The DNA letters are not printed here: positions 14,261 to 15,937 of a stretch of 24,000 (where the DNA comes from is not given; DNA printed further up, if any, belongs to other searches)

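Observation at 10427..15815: Four-gene translationally coupled operon: GT4 glycosyltransferase, PAP2_3::PIG-L deacetylase fusion and two MprF-TM-like flippase paralogues - candidate uncharacterised aminoglycolipid pathway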

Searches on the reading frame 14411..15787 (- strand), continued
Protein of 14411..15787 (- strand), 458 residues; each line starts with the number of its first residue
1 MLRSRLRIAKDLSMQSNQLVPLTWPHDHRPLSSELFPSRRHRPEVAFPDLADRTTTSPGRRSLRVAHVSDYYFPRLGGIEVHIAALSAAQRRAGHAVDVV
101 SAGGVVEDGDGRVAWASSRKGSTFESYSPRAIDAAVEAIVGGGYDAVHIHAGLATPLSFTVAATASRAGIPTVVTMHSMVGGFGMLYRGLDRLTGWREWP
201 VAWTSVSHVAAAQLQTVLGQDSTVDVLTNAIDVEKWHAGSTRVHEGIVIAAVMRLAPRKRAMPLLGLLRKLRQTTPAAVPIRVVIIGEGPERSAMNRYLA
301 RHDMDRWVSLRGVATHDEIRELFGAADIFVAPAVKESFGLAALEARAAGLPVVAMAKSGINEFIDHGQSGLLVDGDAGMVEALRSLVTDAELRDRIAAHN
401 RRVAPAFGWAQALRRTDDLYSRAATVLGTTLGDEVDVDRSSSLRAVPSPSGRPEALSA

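Call 64: find_homologous_proteins(query=window:14411-15748:-)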
Query window:14411-15748:- (445 aa): 1466 proteins with E <= 0.001 among 8000 candidates; the best 120 are listed.
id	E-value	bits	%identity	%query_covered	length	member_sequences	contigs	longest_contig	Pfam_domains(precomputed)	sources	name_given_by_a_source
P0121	4.0e-288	973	100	100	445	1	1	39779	PF00534.27,PF13579.13,PF13524.13,PF13439.13,PF20706.4,PF13692.13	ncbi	-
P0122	3.1e-136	473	58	87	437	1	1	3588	PF00534.27,PF13524.13,PF13439.13,PF20706.4,PF13692.13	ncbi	ncbi:MAG: glycosyltransferase family 4 protein [Acidimicrobiales bacterium]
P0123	2.4e-127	444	57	82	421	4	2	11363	PF00534.27,PF13579.13,PF13439.13,PF20706.4,PF13692.13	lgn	-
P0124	5.8e-126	439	57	82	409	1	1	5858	PF00534.27,PF13579.13,PF13439.13,PF20706.4,PF13692.13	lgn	-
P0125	1.3e-125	438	57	83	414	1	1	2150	PF00534.27,PF13579.13,PF13439.13,PF20706.4,PF13692.13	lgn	-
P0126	9.5e-125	435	57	80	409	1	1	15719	PF00534.27,PF13579.13,PF13439.13,PF20706.4,PF13692.13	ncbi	-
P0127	2.1e-124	434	54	89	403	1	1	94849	PF00534.27,PF13579.13,PF13439.13,PF20706.4,PF13692.13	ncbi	ncbi:MAG: glycosyltransferase family 4 protein [Acidimicrobiales bacterium]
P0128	1.0e-120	422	56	81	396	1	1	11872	PF00534.27,PF13579.13,PF13524.13,PF13439.13,PF20706.4,PF13692.13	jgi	jgi:glycosyltransferase involved in cell wall biosynthesis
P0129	1.1e-120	422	56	84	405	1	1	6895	PF00534.27,PF13579.13,PF13524.13,PF13439.13,PF20706.4,PF13692.13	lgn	-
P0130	2.1e-119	417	57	82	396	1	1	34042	PF00534.27,PF13579.13,PF13524.13,PF13439.13,PF20706.4,PF13692.13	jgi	jgi:glycosyltransferase involved in cell wall biosynthesis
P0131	1.6e-118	414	55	84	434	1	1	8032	PF00534.27,PF13579.13,PF13439.13,PF20706.4,PF13692.13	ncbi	-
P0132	5.8e-118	413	55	80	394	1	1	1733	PF00534.27,PF13579.13,PF13524.13,PF13439.13,PF20706.4,PF13692.13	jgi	jgi:glycosyltransferase involved in cell wall biosynthesis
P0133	2.5e-117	411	54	82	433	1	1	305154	PF00534.27,PF13579.13,PF08323.18,PF13524.13,PF13439.13,PF20706.4,PF13692.13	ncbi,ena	-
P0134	7.2e-116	406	54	83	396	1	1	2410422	PF00534.27,PF13579.13,PF13524.13,PF13439.13,PF20706.4,PF13692.13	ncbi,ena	-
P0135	3.7e-113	397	54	82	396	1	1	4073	PF00534.27,PF13579.13,PF13524.13,PF13439.13,PF20706.4,PF13692.13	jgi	jgi:glycosyltransferase involved in cell wall biosynthesis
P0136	1.0e-112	395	51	88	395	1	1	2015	PF00534.27,PF13579.13,PF13524.13,PF13439.13,PF20706.4,PF13692.13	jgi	jgi:glycosyltransferase involved in cell wall biosynthesis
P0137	4.5e-112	393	55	82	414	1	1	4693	PF00534.27,PF13579.13,PF13439.13,PF20706.4,PF13692.13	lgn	-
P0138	4.3e-110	387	54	82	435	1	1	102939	PF00534.27,PF13579.13,PF13439.13,PF20706.4,PF13692.13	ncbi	-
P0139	8.0e-106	373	50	84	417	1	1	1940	PF00534.27,PF13579.13,PF13524.13,PF13439.13,PF20706.4,PF13692.13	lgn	-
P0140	5.7e-100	353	50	82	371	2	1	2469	PF00534.27,PF13579.13,PF13524.13,PF13439.13,PF20706.4,PF13692.13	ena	-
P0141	1.4e-99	352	50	82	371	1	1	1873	PF00534.27,PF13579.13,PF13524.13,PF13439.13,PF20706.4,PF13692.13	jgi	jgi:glycosyltransferase involved in cell wall biosynthesis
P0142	1.2e-97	346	52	82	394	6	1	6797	PF00534.27,PF13579.13,PF13524.13,PF13439.13,PF20706.4,PF13692.13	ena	-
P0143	6.3e-97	343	51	82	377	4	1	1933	PF00534.27,PF13579.13,PF13524.13,PF13439.13,PF20706.4,PF13692.13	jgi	-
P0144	1.5e-96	342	51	82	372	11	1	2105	PF00534.27,PF13579.13,PF13524.13,PF13439.13,PF20706.4,PF13692.13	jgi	-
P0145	5.3e-96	340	49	83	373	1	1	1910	PF00534.27,PF13579.13,PF13524.13,PF13439.13,PF20706.4,PF13692.13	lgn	-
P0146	2.1e-95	338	49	82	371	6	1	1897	PF00534.27,PF13579.13,PF13524.13,PF13439.13,PF20706.4,PF13692.13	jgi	-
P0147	5.9e-93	330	49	82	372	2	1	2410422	PF00534.27,PF13579.13,PF13524.13,PF13439.13,PF20706.4,PF13692.13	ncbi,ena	-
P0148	6.2e-93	330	46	84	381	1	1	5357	PF00534.27,PF13579.13,PF13524.13,PF13439.13,PF20706.4,PF13692.13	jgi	-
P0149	6.4e-93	330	48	85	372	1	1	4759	PF00534.27,PF13579.13,PF13524.13,PF13439.13,PF20706.4,PF13692.13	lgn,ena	-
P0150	6.4e-92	327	46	86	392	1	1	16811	PF00534.27,PF13579.13,PF13439.13,PF20706.4,PF13692.13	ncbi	-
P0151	3.6e-90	321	47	82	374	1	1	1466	PF00534.27,PF13579.13,PF13524.13,PF13439.13,PF20706.4,PF13692.13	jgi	jgi:glycosyltransferase involved in cell wall biosynthesis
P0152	1.6e-89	319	49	82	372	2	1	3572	PF00534.27,PF13579.13,PF13439.13,PF20706.4,PF13692.13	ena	-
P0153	3.4e-89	318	46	82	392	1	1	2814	PF00534.27,PF13477.13,PF13579.13,PF13524.13,PF13439.13,PF20706.4,PF13692.13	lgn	-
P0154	3.8e-89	318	45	82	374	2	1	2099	PF00534.27,PF13579.13,PF13524.13,PF13439.13,PF20706.4,PF13692.13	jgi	jgi:glycosyltransferase involved in cell wall biosynthesis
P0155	4.1e-89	318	45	82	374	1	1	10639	PF00534.27,PF13579.13,PF13524.13,PF13439.13,PF20706.4,PF13692.13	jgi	jgi:glycosyltransferase involved in cell wall biosynthesis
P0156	7.0e-89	317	45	84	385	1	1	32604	PF00534.27,PF13579.13,PF13524.13,PF13439.13,PF20706.4,PF13692.13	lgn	-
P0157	1.6e-88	316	46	83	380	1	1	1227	PF00534.27,PF13477.13,PF13579.13,PF13524.13,PF13439.13,PF20706.4,PF13692.13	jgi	jgi:glycosyltransferase involved in cell wall biosynthesis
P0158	2.1e-88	315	46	82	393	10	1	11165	PF00534.27,PF13579.13,PF13439.13,PF20706.4,PF13692.13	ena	-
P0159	5.8e-88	314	45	82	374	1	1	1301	PF00534.27,PF13579.13,PF13524.13,PF13439.13,PF20706.4,PF13692.13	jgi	jgi:glycosyltransferase involved in cell wall biosynthesis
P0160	7.5e-88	313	46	82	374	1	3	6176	PF00534.27,PF13579.13,PF13524.13,PF13439.13,PF20706.4,PF13692.13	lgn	-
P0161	1.0e-87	313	46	82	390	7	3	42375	PF00534.27,PF13579.13,PF13439.13,PF20706.4,PF13692.13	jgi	jgi:glycosyltransferase involved in cell wall biosynthesis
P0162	2.2e-87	312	45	82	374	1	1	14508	PF00534.27,PF13579.13,PF13524.13,PF13439.13,PF20706.4,PF13692.13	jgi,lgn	jgi:glycosyltransferase involved in cell wall biosynthesis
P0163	2.7e-87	312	45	81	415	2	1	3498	PF00534.27,PF13579.13,PF13524.13,PF13439.13,PF20706.4,PF13692.13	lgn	-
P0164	4.2e-87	311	46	82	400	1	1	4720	PF00534.27,PF13579.13,PF13439.13,PF20706.4,PF13692.13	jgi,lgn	-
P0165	4.3e-87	311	45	83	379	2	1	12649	PF00534.27,PF13579.13,PF13524.13,PF13439.13,PF20706.4,PF13692.13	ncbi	ncbi:MAG TPA: glycosyltransferase family 4 protein [Mycobacteriales bacterium]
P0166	4.3e-87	311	45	82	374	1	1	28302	PF00534.27,PF13579.13,PF13439.13,PF20706.4,PF13692.13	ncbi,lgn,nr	ncbi:MAG TPA: glycosyltransferase family 4 protein [Kineosporiaceae bacterium]|nr:glycosyltransferas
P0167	5.4e-87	311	45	82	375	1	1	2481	PF00534.27,PF13579.13,PF13524.13,PF13439.13,PF20706.4,PF13692.13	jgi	jgi:glycosyltransferase involved in cell wall biosynthesis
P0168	5.4e-87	311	45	83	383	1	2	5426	PF00534.27,PF13477.13,PF13579.13,PF13524.13,PF13439.13,PF20706.4,PF13692.13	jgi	jgi:glycosyltransferase involved in cell wall biosynthesis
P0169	6.7e-87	310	45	82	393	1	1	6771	PF00534.27,PF13579.13,PF13439.13,PF20706.4,PF13692.13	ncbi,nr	ncbi:MAG: glycosyltransferase family 4 protein [Actinomycetota bacterium]|nr:glycosyltransferase fam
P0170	6.7e-87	310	47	81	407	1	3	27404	PF00534.27,PF13579.13,PF13524.13,PF13439.13,PF20706.4,PF13692.13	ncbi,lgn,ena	-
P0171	7.4e-87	310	48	80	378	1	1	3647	PF00534.27,PF13579.13,PF13524.13,PF13439.13,PF20706.4,PF13692.13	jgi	jgi:glycosyltransferase involved in cell wall biosynthesis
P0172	9.8e-87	310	46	82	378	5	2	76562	PF00534.27,PF13477.13,PF13579.13,PF13524.13,PF13439.13,PF20706.4,PF13692.13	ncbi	-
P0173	1.5e-86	309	42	82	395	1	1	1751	PF00534.27,PF13439.13,PF20706.4,PF13692.13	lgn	-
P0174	3.7e-86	308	46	83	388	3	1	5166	PF00534.27,PF13579.13,PF13524.13,PF13439.13,PF20706.4,PF13692.13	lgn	-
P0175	5.4e-86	307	45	82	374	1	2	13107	PF00534.27,PF13579.13,PF13524.13,PF13439.13,PF20706.4,PF13692.13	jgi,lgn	jgi:glycosyltransferase involved in cell wall biosynthesis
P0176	6.1e-86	307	45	82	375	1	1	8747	PF00534.27,PF13579.13,PF13524.13,PF13439.13,PF20706.4,PF13692.13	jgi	jgi:glycosyltransferase involved in cell wall biosynthesis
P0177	7.4e-86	307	46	85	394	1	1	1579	PF00534.27,PF13579.13,PF13439.13,PF20706.4,PF13692.13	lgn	-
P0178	1.2e-85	306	46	81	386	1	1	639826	PF00534.27,PF13579.13,PF13524.13,PF13439.13,PF20706.4,PF13692.13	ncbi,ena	-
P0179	1.3e-85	306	45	80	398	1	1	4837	PF00534.27,PF13477.13,PF13579.13,PF13524.13,PF13439.13,PF20706.4,PF13692.13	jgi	jgi:glycosyltransferase involved in cell wall biosynthesis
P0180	1.4e-85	306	45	82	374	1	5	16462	PF00534.27,PF13579.13,PF13524.13,PF13439.13,PF20706.4,PF13692.13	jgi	jgi:glycosyltransferase involved in cell wall biosynthesis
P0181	1.4e-85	306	45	82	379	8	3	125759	PF00534.27,PF13579.13,PF13524.13,PF13439.13,PF20706.4,PF13692.13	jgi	-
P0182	1.5e-85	306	47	82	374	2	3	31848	PF00534.27,PF13579.13,PF13524.13,PF13439.13,PF20706.4,PF13692.13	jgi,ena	jgi:glycosyltransferase involved in cell wall biosynthesis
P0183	1.6e-85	306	45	85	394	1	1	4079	PF00534.27,PF13579.13,PF13524.13,PF13439.13,PF20706.4,PF13692.13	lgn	-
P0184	1.9e-85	306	46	82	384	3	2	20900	PF00534.27,PF13477.13,PF13579.13,PF13439.13,PF20706.4,PF13692.13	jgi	jgi:glycosyltransferase involved in cell wall biosynthesis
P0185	2.3e-85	305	45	82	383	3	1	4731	PF00534.27,PF13579.13,PF13524.13,PF13439.13,PF20706.4,PF13692.13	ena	-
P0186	2.3e-85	305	46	82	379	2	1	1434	PF00534.27,PF13579.13,PF13524.13,PF13439.13,PF20706.4,PF13692.13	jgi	jgi:glycosyltransferase involved in cell wall biosynthesis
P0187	2.3e-85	305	45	83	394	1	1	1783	PF00534.27,PF13439.13,PF20706.4,PF13692.13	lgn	-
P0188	3.1e-85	305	44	82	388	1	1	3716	PF00534.27,PF13579.13,PF13524.13,PF13439.13,PF20706.4,PF13692.13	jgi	jgi:glycosyltransferase involved in cell wall biosynthesis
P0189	3.2e-85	305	43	84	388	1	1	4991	PF00534.27,PF13579.13,PF13524.13,PF13439.13,PF20706.4,PF13692.13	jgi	jgi:glycosyltransferase involved in cell wall biosynthesis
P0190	3.6e-85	305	44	82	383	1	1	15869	PF00534.27,PF13579.13,PF13524.13,PF13439.13,PF20706.4,PF13692.13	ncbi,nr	ncbi:MAG TPA: glycosyltransferase family 4 protein [Actinomycetes bacterium]|nr:glycosyltransferase 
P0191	5.0e-85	304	45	80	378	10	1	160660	PF00534.27,PF13579.13,PF13439.13,PF20706.4,PF13692.13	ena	-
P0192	5.6e-85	304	43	81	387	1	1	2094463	PF00534.27,PF13579.13,PF13524.13,PF13439.13,PF20706.4,PF13692.13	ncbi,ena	-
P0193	8.9e-85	303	45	82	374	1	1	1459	PF00534.27,PF13579.13,PF13524.13,PF13439.13,PF20706.4,PF13692.13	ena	-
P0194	9.0e-85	303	45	82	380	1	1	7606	PF00534.27,PF13579.13,PF13524.13,PF13439.13,PF20706.4,PF13692.13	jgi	jgi:glycosyltransferase involved in cell wall biosynthesis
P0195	1.1e-84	303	45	84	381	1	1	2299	PF00534.27,PF13477.13,PF13579.13,PF13524.13,PF13439.13,PF20706.4,PF13692.13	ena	-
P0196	1.1e-84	303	43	82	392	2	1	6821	PF00534.27,PF13579.13,PF13439.13,PF20706.4,PF13692.13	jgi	jgi:glycosyltransferase involved in cell wall biosynthesis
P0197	1.1e-84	303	42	84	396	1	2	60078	PF00534.27,PF13579.13,PF13524.13,PF13439.13,PF20706.4,PF13692.13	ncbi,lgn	ncbi:MAG: glycosyltransferase family 4 protein [Nocardioidaceae bacterium]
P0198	1.4e-84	303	45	81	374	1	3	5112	PF00534.27,PF13579.13,PF13524.13,PF13439.13,PF20706.4,PF13692.13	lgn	-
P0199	1.4e-84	303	45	81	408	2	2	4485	PF00534.27,PF13579.13,PF13524.13,PF13439.13,PF20706.4,PF13692.13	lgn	-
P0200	1.5e-84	303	44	81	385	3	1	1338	PF00534.27,PF13579.13,PF13524.13,PF13439.13,PF20706.4,PF13692.13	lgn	-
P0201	3.4e-84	301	45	84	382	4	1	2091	PF00534.27,PF13579.13,PF13524.13,PF13439.13,PF20706.4,PF13692.13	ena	-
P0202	5.1e-84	301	41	81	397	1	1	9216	PF00534.27,PF13579.13,PF13524.13,PF13439.13,PF20706.4,PF13692.13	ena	-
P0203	5.3e-84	301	44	82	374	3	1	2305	PF00534.27,PF13579.13,PF13524.13,PF13439.13,PF20706.4,PF13692.13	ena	-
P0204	5.4e-84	301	45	82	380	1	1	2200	PF00534.27,PF13477.13,PF13579.13,PF13524.13,PF13439.13,PF20706.4,PF13692.13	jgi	jgi:glycosyltransferase involved in cell wall biosynthesis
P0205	1.1e-83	300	44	84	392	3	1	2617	PF00534.27,PF13579.13,PF13524.13,PF13439.13,PF20706.4,PF13692.13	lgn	-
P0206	1.1e-83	300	45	82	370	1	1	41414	PF00534.27,PF13579.13,PF13439.13,PF20706.4,PF13692.13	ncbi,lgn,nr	ncbi:MAG TPA: glycosyltransferase family 4 protein [Mycobacteriales bacterium]|nr:glycosyltransferas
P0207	1.1e-83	300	47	82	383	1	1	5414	PF00534.27,PF13579.13,PF13524.13,PF13439.13,PF20706.4,PF13692.13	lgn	-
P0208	1.1e-83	300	43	83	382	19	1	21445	PF00534.27,PF13579.13,PF13524.13,PF13439.13,PF20706.4,PF13692.13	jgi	jgi:glycosyltransferase involved in cell wall biosynthesis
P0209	1.3e-83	299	42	82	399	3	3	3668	PF00534.27,PF13579.13,PF13524.13,PF13439.13,PF20706.4,PF13692.13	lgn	-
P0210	1.3e-83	299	44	83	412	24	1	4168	PF00534.27,PF13579.13,PF13524.13,PF13439.13,PF20706.4,PF13692.13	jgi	jgi:glycosyltransferase involved in cell wall biosynthesis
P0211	1.4e-83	299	43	82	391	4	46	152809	PF00534.27,PF13579.13,PF13524.13,PF13439.13,PF20706.4,PF13692.13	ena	-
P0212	1.8e-83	299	45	82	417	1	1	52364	PF00534.27,PF13579.13,PF13524.13,PF13439.13,PF20706.4,PF13692.13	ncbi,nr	ncbi:MAG: hypothetical protein QG622_1127 [Actinomycetota bacterium]|nr:hypothetical protein [Actino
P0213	1.9e-83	299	45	82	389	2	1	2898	PF00534.27,PF13579.13,PF13439.13,PF20706.4,PF13692.13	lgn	-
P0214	2.3e-83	299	44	80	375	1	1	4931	PF00534.27,PF13477.13,PF13579.13,PF13439.13,PF20706.4,PF13692.13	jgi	jgi:glycosyltransferase involved in cell wall biosynthesis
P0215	2.6e-83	298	43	81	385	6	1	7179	PF00534.27,PF13477.13,PF13579.13,PF13524.13,PF13439.13,PF20706.4,PF13692.13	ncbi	ncbi:MAG: glycosyltransferase family 4 protein [Streptosporangiaceae bacterium]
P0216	2.8e-83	298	46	82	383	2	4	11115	PF00534.27,PF13477.13,PF13579.13,PF13439.13,PF20706.4,PF13692.13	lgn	-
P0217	2.9e-83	298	44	82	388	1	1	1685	PF00534.27,PF13579.13,PF13524.13,PF13439.13,PF20706.4,PF13692.13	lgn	-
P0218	3.2e-83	298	44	84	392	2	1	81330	PF00534.27,PF13477.13,PF13579.13,PF13439.13,PF20706.4,PF13692.13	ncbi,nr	ncbi:MAG: hypothetical protein QOJ79_2480 [Actinomycetota bacterium]|nr:hypothetical protein [Actino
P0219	3.2e-83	298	44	81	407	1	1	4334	PF00534.27,PF13579.13,PF13524.13,PF13439.13,PF20706.4,PF13692.13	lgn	-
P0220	3.6e-83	298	46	82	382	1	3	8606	PF00534.27,PF13579.13,PF13524.13,PF13439.13,PF20706.4,PF13692.13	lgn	-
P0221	4.6e-83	298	46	81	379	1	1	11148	PF00534.27,PF13579.13,PF13524.13,PF13439.13,PF20706.4,PF13692.13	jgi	jgi:glycosyltransferase involved in cell wall biosynthesis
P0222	4.6e-83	298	44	84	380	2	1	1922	PF00534.27,PF13579.13,PF13439.13,PF20706.4,PF13692.13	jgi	jgi:glycosyltransferase involved in cell wall biosynthesis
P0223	4.7e-83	298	45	82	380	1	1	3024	PF00534.27,PF13579.13,PF13524.13,PF13439.13,PF20706.4,PF13692.13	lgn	-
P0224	4.9e-83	298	45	81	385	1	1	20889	PF00534.27,PF13579.13,PF13524.13,PF13439.13,PF20706.4,PF13692.13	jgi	jgi:glycosyltransferase involved in cell wall biosynthesis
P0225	6.7e-83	297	44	83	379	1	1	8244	PF00534.27,PF13579.13,PF13524.13,PF13439.13,PF20706.4,PF13692.13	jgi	jgi:glycosyltransferase involved in cell wall biosynthesis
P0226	7.7e-83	297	56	57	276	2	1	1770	PF00534.27,PF13524.13,PF20706.4,PF13692.13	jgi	jgi:glycosyltransferase involved in cell wall biosynthesis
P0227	8.2e-83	297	45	82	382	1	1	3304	PF00534.27,PF13579.13,PF13524.13,PF13439.13,PF20706.4,PF13692.13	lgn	-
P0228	8.4e-83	297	43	82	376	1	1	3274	PF00534.27,PF13477.13,PF13579.13,PF13524.13,PF13439.13,PF20706.4,PF13692.13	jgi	jgi:glycosyltransferase involved in cell wall biosynthesis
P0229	9.9e-83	297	44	82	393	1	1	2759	PF00534.27,PF13477.13,PF13579.13,PF13524.13,PF13439.13,PF20706.4,PF13692.13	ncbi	-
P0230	9.9e-83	297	45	82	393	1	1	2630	PF00534.27,PF13477.13,PF13579.13,PF13524.13,PF13439.13,PF20706.4,PF13692.13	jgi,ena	-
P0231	1.7e-82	296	47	81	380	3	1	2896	PF00534.27,PF13579.13,PF13524.13,PF13439.13,PF20706.4,PF13692.13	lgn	-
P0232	1.7e-82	296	44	82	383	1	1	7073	PF00534.27,PF13579.13,PF13524.13,PF13439.13,PF20706.4,PF13692.13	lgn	-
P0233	2.0e-82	296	44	82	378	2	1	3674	PF00534.27,PF13579.13,PF13524.13,PF13439.13,PF20706.4,PF13692.13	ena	-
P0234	2.0e-82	296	43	82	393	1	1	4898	PF00534.27,PF13579.13,PF13439.13,PF20706.4,PF13692.13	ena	-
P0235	2.0e-82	296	43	85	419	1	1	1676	PF00534.27,PF13579.13,PF13524.13,PF13439.13,PF20706.4,PF13692.13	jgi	jgi:glycosyltransferase involved in cell wall biosynthesis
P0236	2.3e-82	295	45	82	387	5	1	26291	PF00534.27,PF13579.13,PF13524.13,PF13439.13,PF20706.4,PF13692.13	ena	-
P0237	3.3e-82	295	45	81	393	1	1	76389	PF00534.27,PF13579.13,PF13524.13,PF13439.13,PF20706.4,PF13692.13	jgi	jgi:glycosyltransferase involved in cell wall biosynthesis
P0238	4.3e-82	294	45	80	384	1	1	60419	PF00534.27,PF13579.13,PF13439.13,PF20706.4,PF13692.13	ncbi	-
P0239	5.9e-82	294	46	80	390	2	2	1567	PF00534.27,PF13579.13,PF13524.13,PF13439.13,PF20706.4,PF13692.13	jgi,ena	-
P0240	6.4e-82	294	43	82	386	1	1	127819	PF00534.27,PF13579.13,PF13524.13,PF13439.13,PF20706.4,PF13692.13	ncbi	-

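Call 84: search_solved_structures(query=A3, max_evalue=1e-10)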
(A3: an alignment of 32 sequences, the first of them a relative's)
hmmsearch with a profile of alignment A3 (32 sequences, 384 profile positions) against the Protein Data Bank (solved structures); distinct sequences matched with E-value up to 1e-10: 31.
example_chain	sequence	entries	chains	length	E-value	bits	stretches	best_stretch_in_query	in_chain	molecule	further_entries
5d00_A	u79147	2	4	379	8.6e-32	113.5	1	8-363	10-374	N-acetyl-alpha-D-glucosaminyl L-malate synthase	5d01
4n9w_A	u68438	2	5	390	9.4e-32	113.4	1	1-365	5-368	GDP-mannose-dependent alpha-(1-2)-phosphatidylinositol mannosyltransferase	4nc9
2gej_A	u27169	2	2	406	1e-31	113.3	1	1-365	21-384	PHOSPHATIDYLINOSITOL MANNOSYLTRANSFERASE (PimA)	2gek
2jjm_A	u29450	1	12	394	1.5e-28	102.9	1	10-362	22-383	GLYCOSYL TRANSFERASE, GROUP 1 FAMILY PROTEIN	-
3mbo_A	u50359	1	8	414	1.8e-28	102.6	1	10-362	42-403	Glycosyltransferase, group 1 family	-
3c4q_A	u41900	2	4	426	5.3e-26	94.5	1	157-373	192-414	Predicted glycosyltransferases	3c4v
3c48_A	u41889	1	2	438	9.9e-26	93.6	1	157-370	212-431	Predicted glycosyltransferases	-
3okc_A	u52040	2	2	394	1.1e-25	93.5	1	6-358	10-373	GDP-mannose-dependent alpha-(1-6)-phosphatidylinositol monomannoside mannosyltransferase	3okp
3oka_A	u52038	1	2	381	1.2e-25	93.3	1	6-353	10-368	GDP-mannose-dependent alpha-(1-6)-phosphatidylinositol monomannoside mannosyltransferase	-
6d9t_A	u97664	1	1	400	1.2e-21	80.2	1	10-339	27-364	Glycosyl transferase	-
6n1x_A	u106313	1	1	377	1.2e-21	80.1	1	10-338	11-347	Glycosyltransferase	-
7qsg_A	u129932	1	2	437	5.8e-21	77.9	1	1-367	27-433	D-inositol 3-phosphate glycosyltransferase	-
6tvp_A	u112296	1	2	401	1.1e-20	77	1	1-363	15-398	Alpha-maltose-1-phosphate synthase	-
6kih_A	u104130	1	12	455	1.4e-20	76.6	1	193-366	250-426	Tll1590 protein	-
7fg9_A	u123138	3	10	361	5.4e-18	68.1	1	1-328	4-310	Glycosyl transferase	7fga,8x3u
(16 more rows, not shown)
